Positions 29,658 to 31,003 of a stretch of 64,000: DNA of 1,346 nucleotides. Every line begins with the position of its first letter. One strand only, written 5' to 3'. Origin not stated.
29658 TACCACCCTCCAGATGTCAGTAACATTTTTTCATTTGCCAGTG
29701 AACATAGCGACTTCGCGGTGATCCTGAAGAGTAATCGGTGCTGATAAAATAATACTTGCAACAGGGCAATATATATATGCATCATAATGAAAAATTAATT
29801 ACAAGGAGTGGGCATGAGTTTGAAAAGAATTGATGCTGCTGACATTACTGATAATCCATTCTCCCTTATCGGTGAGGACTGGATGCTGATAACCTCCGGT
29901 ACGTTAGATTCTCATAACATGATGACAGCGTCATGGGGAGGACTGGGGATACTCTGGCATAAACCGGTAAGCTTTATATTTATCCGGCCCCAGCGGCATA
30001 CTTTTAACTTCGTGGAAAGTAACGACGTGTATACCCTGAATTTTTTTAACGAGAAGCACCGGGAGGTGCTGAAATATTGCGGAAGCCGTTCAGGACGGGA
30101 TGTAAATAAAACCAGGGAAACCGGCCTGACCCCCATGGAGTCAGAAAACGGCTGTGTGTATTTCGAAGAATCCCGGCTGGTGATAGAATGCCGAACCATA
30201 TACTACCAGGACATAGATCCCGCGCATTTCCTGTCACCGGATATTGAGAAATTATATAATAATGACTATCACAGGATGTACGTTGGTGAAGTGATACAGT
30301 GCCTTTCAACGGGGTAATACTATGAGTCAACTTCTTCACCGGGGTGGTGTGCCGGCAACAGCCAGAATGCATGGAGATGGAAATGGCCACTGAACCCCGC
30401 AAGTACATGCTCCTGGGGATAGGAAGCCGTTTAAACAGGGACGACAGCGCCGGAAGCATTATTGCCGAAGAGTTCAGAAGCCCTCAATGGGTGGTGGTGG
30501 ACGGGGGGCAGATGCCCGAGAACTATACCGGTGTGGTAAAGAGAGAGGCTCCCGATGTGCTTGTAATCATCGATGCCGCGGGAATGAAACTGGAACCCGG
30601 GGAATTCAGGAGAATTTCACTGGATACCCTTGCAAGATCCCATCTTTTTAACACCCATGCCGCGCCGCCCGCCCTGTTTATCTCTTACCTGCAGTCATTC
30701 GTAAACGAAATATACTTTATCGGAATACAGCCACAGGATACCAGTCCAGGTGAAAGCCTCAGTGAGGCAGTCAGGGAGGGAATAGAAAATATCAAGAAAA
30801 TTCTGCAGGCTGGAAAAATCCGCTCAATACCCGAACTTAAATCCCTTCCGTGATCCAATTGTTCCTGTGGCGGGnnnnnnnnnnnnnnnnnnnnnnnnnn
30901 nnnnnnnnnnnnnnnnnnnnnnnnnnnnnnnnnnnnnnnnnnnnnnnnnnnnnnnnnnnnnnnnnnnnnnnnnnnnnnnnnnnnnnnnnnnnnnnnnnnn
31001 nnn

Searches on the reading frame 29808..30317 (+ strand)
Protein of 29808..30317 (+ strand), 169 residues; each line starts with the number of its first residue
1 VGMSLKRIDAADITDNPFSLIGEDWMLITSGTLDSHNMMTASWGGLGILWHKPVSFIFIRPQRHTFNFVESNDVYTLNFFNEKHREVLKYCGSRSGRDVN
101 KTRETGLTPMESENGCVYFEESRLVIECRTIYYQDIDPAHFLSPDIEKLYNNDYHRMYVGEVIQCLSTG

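Call 76: search_protein_families(library=pfam, proteins=[window:29808-30317:+], max_evalue=0.0001)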
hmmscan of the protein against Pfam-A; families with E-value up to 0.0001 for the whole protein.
window:29808-30317:+ (169 aa): 1 family
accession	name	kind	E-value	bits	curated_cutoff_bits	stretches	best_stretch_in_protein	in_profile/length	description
PF01613.24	Flavin_Reduct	-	1.3e-15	58.3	27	1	26-165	9-131/153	Flavin reductase like domain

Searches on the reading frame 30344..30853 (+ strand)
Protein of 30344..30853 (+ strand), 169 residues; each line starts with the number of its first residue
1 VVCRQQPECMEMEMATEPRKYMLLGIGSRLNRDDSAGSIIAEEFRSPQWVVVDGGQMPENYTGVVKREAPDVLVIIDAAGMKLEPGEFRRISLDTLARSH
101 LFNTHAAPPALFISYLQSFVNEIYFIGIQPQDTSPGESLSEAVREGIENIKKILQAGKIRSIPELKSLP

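Call 76: search_protein_families(library=pfam, proteins=[window:30344-30853:+], max_evalue=0.0001)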
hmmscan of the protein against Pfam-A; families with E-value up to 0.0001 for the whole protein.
window:30344-30853:+ (169 aa): 1 family
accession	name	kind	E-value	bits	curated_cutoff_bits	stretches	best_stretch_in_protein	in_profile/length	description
PF01750.23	HycI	-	6.4e-17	62.1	23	1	44-153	11-126/130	Hydrogenase maturation protease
